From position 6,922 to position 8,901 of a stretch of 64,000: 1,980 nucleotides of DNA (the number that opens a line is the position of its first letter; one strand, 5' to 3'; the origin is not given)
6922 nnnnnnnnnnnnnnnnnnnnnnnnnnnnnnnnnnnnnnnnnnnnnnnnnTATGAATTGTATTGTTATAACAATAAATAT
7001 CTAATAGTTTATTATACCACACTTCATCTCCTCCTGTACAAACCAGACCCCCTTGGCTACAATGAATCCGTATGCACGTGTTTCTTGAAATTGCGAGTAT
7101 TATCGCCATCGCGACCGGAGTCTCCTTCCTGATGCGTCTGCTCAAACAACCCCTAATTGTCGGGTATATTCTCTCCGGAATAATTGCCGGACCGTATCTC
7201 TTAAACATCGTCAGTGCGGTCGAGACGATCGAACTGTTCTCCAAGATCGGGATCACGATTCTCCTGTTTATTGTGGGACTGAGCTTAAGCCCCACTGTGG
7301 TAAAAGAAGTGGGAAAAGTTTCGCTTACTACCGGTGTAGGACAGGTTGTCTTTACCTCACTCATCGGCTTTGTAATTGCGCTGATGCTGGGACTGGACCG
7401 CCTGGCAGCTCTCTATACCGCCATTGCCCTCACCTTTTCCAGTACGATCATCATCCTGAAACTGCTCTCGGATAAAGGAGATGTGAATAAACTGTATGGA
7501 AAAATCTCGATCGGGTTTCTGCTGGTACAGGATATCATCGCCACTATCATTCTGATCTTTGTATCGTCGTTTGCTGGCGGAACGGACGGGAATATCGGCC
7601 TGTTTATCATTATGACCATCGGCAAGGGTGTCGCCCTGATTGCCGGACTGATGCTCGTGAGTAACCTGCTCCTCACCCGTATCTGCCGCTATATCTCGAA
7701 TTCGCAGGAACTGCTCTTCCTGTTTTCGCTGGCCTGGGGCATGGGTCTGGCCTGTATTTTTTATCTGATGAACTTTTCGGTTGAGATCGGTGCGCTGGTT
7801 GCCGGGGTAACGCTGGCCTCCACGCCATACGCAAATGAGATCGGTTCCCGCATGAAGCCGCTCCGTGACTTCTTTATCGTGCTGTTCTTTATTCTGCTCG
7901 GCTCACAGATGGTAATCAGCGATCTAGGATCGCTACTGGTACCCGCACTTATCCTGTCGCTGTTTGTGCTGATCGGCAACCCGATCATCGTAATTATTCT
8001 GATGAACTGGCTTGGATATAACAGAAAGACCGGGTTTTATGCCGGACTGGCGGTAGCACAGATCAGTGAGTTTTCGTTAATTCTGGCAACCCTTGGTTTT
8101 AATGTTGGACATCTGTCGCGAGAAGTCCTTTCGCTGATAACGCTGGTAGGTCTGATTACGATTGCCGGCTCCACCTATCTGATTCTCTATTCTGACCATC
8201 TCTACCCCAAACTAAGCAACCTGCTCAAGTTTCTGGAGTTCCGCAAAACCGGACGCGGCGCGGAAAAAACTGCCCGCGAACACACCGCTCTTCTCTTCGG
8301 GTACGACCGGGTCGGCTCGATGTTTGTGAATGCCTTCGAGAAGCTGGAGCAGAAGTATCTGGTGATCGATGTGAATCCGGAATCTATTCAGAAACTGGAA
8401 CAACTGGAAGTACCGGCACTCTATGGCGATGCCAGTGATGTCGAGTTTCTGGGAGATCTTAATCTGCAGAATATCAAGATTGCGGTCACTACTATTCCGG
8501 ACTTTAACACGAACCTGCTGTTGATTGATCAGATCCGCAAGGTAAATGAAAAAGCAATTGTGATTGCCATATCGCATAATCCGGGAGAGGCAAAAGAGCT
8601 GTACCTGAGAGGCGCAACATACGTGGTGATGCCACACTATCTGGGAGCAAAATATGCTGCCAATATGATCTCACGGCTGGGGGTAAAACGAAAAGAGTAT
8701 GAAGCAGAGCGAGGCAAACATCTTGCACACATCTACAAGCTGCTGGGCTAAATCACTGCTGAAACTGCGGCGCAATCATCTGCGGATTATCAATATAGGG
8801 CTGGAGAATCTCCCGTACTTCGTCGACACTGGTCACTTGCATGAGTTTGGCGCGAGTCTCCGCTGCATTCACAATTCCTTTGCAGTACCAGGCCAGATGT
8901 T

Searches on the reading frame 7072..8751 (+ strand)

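Call 33: search_protein_families(library=ncbifam, proteins=[window:7072-8751:+], max_evalue=0.00001)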
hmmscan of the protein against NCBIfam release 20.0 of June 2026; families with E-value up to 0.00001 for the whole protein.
window:7072-8751:+ (559 aa): 5 families
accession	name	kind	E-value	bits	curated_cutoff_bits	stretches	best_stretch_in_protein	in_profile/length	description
NF002924.0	PRK03562.1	equivalog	1.1e-48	166.2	752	1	28-526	31-525/623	glutathione-regulated potassium-efflux system protein KefC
NF007950.1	PRK10669.1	equivalog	5e-46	157.7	700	1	13-523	17-537/547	YbaL family putative K(+) efflux transporter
TIGR00932.1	2a37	subfamily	2.5e-43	148.6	238.3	1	17-280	7-274/275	monovalent cation:proton antiporter-2 (CPA2) family protein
NF002973.0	PRK03659.1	equivalog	7.5e-42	143.7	804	1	24-519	27-516/602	glutathione-regulated potassium-efflux system protein KefB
NF045626.1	FeTrans_MagA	equivalog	2.4e-34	119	700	1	7-370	10-373/386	iron transporter MagA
